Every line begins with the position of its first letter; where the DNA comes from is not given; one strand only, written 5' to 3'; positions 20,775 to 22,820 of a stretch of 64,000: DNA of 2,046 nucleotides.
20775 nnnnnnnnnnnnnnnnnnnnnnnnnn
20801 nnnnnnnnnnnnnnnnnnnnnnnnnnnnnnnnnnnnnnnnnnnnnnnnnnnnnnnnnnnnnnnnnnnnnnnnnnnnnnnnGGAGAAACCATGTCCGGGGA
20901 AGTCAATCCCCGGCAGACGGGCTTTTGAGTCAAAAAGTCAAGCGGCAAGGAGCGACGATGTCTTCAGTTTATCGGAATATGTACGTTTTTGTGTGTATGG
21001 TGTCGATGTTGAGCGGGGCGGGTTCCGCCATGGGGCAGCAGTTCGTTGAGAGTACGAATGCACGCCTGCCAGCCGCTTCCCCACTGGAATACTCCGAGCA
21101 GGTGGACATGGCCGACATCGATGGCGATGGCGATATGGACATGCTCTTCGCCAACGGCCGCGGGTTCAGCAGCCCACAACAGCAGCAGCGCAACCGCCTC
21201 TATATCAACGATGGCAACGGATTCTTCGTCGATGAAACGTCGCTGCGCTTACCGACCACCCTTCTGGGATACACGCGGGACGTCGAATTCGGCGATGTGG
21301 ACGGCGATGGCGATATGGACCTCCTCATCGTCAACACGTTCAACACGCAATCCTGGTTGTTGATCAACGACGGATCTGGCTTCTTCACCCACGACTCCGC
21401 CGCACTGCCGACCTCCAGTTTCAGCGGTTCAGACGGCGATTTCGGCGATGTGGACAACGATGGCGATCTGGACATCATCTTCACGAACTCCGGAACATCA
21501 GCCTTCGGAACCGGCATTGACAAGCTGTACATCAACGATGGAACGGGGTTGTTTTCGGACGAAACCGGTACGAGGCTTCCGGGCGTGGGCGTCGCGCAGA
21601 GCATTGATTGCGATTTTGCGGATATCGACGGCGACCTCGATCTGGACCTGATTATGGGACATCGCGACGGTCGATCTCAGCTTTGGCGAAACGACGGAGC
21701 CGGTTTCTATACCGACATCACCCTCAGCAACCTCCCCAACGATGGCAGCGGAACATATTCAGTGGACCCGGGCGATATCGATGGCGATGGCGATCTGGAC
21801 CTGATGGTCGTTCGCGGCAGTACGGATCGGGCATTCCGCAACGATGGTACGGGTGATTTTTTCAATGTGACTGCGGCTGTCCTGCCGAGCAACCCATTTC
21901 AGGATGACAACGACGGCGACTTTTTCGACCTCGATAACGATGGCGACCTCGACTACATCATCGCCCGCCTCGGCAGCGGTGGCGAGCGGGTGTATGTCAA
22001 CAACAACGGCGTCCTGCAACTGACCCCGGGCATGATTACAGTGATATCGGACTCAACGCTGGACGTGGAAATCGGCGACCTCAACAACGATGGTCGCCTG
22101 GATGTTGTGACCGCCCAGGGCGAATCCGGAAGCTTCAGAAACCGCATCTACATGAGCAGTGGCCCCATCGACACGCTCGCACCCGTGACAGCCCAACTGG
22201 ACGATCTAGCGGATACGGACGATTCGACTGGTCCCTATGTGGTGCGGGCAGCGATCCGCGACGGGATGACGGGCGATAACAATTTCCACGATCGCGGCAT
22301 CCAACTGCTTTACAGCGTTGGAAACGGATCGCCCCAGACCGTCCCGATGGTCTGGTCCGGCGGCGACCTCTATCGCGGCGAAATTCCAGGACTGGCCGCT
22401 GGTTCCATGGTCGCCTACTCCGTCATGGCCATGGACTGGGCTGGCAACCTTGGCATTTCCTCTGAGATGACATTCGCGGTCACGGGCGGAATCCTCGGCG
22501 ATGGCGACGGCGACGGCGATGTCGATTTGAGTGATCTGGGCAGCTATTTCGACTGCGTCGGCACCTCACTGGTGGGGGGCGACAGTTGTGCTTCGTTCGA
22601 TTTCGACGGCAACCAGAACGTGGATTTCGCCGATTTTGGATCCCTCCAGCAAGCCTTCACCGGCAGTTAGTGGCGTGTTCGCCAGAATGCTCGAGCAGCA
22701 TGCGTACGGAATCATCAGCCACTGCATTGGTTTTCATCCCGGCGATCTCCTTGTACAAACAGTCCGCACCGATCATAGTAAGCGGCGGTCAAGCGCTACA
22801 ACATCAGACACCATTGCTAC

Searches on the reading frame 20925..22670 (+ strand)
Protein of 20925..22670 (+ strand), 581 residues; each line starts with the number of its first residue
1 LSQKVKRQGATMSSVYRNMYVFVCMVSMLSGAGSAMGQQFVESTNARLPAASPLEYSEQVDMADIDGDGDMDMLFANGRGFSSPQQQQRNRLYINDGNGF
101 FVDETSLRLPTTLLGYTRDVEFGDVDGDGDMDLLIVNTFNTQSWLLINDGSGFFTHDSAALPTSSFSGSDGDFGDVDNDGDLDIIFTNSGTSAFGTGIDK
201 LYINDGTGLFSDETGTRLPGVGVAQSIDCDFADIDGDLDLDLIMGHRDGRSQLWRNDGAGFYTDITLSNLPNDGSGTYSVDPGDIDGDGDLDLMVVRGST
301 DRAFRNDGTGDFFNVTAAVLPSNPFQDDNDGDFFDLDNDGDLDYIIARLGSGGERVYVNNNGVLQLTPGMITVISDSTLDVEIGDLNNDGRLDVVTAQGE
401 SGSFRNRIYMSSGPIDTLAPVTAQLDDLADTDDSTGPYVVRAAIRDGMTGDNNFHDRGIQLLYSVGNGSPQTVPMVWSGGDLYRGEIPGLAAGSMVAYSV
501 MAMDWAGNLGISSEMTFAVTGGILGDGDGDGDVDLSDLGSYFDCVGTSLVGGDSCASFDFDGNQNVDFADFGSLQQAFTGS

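Call 3: search_protein_families(library=pfam, proteins=[window:20925-22670:+], max_evalue=0.1)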
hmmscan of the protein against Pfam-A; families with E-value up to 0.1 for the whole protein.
window:20925-22670:+ (581 aa): 4 families
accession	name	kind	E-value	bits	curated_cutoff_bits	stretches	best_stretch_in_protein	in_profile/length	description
PF13517.12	FG-GAP_3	-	4.9e-55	184.4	26.9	7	64-135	1-61/61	FG-GAP-like repeat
PF01839.29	FG-GAP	-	9.9e-10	38.5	22.1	4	122-139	7-24/37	FG-GAP repeat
PF22184.2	CBM_56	-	0.0016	19.1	27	1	461-499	26-63/75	Carbohydrate binding module family 56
PF16743.10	PliI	-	0.068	13.3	27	0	366-403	47-84/123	Periplasmic lysozyme inhibitor of I-type lysozyme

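Call 4: search_protein_families(library=ncbifam, proteins=[window:20925-22670:+], max_evalue=0.1)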
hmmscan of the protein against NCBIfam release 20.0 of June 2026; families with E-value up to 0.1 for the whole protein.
window:20925-22670:+ (581 aa): 1 family
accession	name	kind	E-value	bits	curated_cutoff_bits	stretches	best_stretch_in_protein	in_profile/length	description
NF040734.1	CC-COOH_SaoC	equivalog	0.059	13.1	80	0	123-212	53-142/148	Cys-Cys-COOH (seleno)protein SaoC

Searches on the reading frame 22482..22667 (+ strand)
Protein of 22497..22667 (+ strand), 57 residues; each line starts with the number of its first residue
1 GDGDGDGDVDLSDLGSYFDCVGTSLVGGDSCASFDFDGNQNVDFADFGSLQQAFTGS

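Call 7: search_protein_families(library=ncbifam, proteins=[window:22497-22667:+], max_evalue=10)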
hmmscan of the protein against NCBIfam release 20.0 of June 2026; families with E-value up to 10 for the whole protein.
seq(57 aa): 0 families

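Call 8: search_protein_families(library=pfam, proteins=[window:22497-22667:+], max_evalue=10)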
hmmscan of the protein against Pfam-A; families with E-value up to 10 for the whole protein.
seq(57 aa): 4 families
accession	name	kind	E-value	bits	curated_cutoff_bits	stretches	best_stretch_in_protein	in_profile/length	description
PF13405.12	EF-hand_6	-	0.0017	18.4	25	2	2-22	10-30/30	EF-hand domain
PF00036.39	EF-hand_1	-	0.018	15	25.4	2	33-50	8-25/29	EF hand domain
PF13499.12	EF-hand_7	-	0.33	11.8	30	1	2-47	12-62/67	EF-hand domain pair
PF00404.24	Dockerin_1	-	1.1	9.9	22.9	1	1-52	2-54/57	Dockerin type I domain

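Call 33: predict_structure(alignment_id=A2)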
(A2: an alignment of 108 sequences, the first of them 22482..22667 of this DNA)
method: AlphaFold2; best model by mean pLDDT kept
length: 62 residues; sequences in the alignment: 108
mean_pLDDT: 89.8   pTM: 0.77
mean pLDDT of the five models: 89.8, 87.7, 87.5, 87.3, 85.8
residues with pLDDT >= 90: 47; 70-90: 10; 50-70: 5; < 50: 0
segments of 3 or more residues with pLDDT < 50: none
pLDDT, mean of each block of 10 residues (from residue 1): 83 95 91 83 94 96 74
secondary structure, 60 per line:
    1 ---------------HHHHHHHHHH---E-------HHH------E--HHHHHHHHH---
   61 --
elements in order: H16-25 H49-57

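Call 35: fold_search(model_id=the predicted structure, library=pdb)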
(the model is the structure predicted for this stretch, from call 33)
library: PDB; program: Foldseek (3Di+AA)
matches with E <= 10: 154; with E <= 0.001: 0
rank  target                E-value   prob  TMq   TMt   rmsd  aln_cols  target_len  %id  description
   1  2ozn_B                9.4e-02  0.99  0.66  0.34   1.7        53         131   21  The Cohesin-Dockerin Complex of NagJ and NagH from Clostridium perfringens (released 2008-05-06)
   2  2y3n_B                3.0e-01  0.98  0.71  0.73   1.7        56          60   21  Type II cohesin-dockerin domain from Bacteroides cellolosolvens (released 2012-01-11)
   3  2vn5_B                3.0e-01  0.91  0.62  0.67   3.4        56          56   20  The Clostridium cellulolyticum dockerin displays a dual binding mode for its cohesin partner (released 2008-05-20)
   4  3kcp_A                3.2e-01  0.91  0.60  0.14   2.7        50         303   18  Crystal structure of interacting Clostridium thermocellum multimodular components (released 2010-02-09)
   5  2ccl_B                3.7e-01  0.80  0.59  0.59   4.2        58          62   28  THE S45A, T46A MUTANT OF THE TYPE I COHESIN-DOCKERIN COMPLEX FROM THE CELLULOSOME OF CLOSTRIDIUM THERMOCELLUM (released 2007-02-13)
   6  4u3s_B                6.3e-01  0.66  0.61  0.29   3.5        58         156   21  Crystal structure of Coh3ScaB-XDoc_M1ScaA complex: A N-terminal interface mutant of type II Cohesin-X-Dockerin complex (released 2015-07-29)
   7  6hr1_A                6.3e-01  0.12  0.34  0.07  12.0        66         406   26  Crystal structure of the YFPnano fusion protein (released 2020-04-08)
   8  4dbp_C                6.3e-01  0.07  0.23  0.13  10.4        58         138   31  Myosin VI nucleotide-free (MDINSERT2) D179Y crystal structure (released 2013-01-30)
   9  2vn5_D                6.8e-01  0.75  0.60  0.66   3.4        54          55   20  The Clostridium cellulolyticum dockerin displays a dual binding mode for its cohesin partner (released 2008-05-20)
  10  5lxv_B                7.3e-01  0.89  0.71  0.68   2.2        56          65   25  Crystal structure of Ruminococcus flavefaciens scaffoldin C cohesin in complex with a dockerin from an uncharacterized (released 2016-10-19)
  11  5m0y_B                7.3e-01  0.75  0.61  0.28   2.7        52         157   15  Crystal Structure of the CohScaA-XDocCipB type II complex from Clostridium thermocellum at 1.5Angstrom resolution (released 2017-09-06)
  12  6hr1_B                7.3e-01  0.10  0.29  0.06  11.2        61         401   28  Crystal structure of the YFPnano fusion protein (released 2020-04-08)
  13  6hcs_E                7.3e-01  0.08  0.26  0.14  10.5        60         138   30  Crystal structure of CaM-peptide complex containing AzF at position 108 (released 2018-12-05)
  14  2vn6_B                7.8e-01  0.63  0.58  0.57   4.2        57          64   21  The Clostridium cellulolyticum dockerin displays a dual binding mode for its cohesin partner (released 2008-05-13)
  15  6kgc_B                8.3e-01  0.69  0.66  0.69   4.3        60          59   27  Crystal structure of CaDoc0917(R49D)-CaCohA2 complex at pH 5.4 (released 2020-07-08)
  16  8x39_B                8.3e-01  0.63  0.61  0.31   4.2        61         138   26  Crystal structure of cellulosomal double-dockerin module of Clo1313_0689 from Clostridium thermocellum (released 2024-04-03)
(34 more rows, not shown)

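Call 36: search_solved_structures(query=A2, max_evalue=1, show_alignments=3)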
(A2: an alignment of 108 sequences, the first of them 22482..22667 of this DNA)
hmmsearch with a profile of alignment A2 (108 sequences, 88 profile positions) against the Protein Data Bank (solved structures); distinct sequences matched with E-value up to 1: 293 (the best 60 are shown).
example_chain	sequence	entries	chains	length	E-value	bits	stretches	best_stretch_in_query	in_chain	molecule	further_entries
8x39_A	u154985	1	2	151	3.8e-10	42.5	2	21-82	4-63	Serine protease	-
8x3a_A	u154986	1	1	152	3.9e-10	42.4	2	21-82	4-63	Serine protease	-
3akb_A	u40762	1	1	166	7.2e-08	35.2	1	19-80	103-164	Putative calcium binding protein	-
3aka_A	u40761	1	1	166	1.1e-07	34.6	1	19-80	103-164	Putative calcium binding protein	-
2jnx_A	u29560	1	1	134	3.9e-07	32.8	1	23-82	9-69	Calcium binding protein 2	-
1jfj_A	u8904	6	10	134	5.7e-06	29.1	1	24-83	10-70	CALCIUM-BINDING PROTEIN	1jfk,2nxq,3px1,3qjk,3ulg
2m7n_A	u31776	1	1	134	6.1e-06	29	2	24-83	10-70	Calcium-binding protein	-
5nrm_B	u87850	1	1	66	3.1e-05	26.7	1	22-79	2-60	DocCel5: Type I dockerin repeat domain from A. cellulolyticus family 5 endoglucanase WP_01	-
5nrk_B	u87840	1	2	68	3.8e-05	26.4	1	22-80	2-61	DocCel5: Type I dockerin repeat domain from A. cellulolyticus family 5 endoglucanase WP_01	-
5lxv_B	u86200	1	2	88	4.3e-05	26.2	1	18-80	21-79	Carbohydrate-binding protein WP_009985128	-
6hcs_A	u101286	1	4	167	6.9e-05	25.6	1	11-76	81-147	Calmodulin-1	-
2k0j_A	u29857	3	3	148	0.00011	24.9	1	21-76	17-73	calmodulin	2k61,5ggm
1dgu_A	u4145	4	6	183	0.00013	24.7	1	23-73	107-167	CALCIUM-SATURATED CIB | APO CIB | Calcium and integrin-binding protein 1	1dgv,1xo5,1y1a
4e50_A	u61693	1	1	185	0.00014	24.6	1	23-81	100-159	Calmodulin, Linker, IQ motif of Neurogranin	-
9jqi_A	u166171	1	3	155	0.00014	24.6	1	22-79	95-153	Calmodulin-1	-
2vn5_B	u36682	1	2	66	0.00015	24.5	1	20-81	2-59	ENDOGLUCANASE A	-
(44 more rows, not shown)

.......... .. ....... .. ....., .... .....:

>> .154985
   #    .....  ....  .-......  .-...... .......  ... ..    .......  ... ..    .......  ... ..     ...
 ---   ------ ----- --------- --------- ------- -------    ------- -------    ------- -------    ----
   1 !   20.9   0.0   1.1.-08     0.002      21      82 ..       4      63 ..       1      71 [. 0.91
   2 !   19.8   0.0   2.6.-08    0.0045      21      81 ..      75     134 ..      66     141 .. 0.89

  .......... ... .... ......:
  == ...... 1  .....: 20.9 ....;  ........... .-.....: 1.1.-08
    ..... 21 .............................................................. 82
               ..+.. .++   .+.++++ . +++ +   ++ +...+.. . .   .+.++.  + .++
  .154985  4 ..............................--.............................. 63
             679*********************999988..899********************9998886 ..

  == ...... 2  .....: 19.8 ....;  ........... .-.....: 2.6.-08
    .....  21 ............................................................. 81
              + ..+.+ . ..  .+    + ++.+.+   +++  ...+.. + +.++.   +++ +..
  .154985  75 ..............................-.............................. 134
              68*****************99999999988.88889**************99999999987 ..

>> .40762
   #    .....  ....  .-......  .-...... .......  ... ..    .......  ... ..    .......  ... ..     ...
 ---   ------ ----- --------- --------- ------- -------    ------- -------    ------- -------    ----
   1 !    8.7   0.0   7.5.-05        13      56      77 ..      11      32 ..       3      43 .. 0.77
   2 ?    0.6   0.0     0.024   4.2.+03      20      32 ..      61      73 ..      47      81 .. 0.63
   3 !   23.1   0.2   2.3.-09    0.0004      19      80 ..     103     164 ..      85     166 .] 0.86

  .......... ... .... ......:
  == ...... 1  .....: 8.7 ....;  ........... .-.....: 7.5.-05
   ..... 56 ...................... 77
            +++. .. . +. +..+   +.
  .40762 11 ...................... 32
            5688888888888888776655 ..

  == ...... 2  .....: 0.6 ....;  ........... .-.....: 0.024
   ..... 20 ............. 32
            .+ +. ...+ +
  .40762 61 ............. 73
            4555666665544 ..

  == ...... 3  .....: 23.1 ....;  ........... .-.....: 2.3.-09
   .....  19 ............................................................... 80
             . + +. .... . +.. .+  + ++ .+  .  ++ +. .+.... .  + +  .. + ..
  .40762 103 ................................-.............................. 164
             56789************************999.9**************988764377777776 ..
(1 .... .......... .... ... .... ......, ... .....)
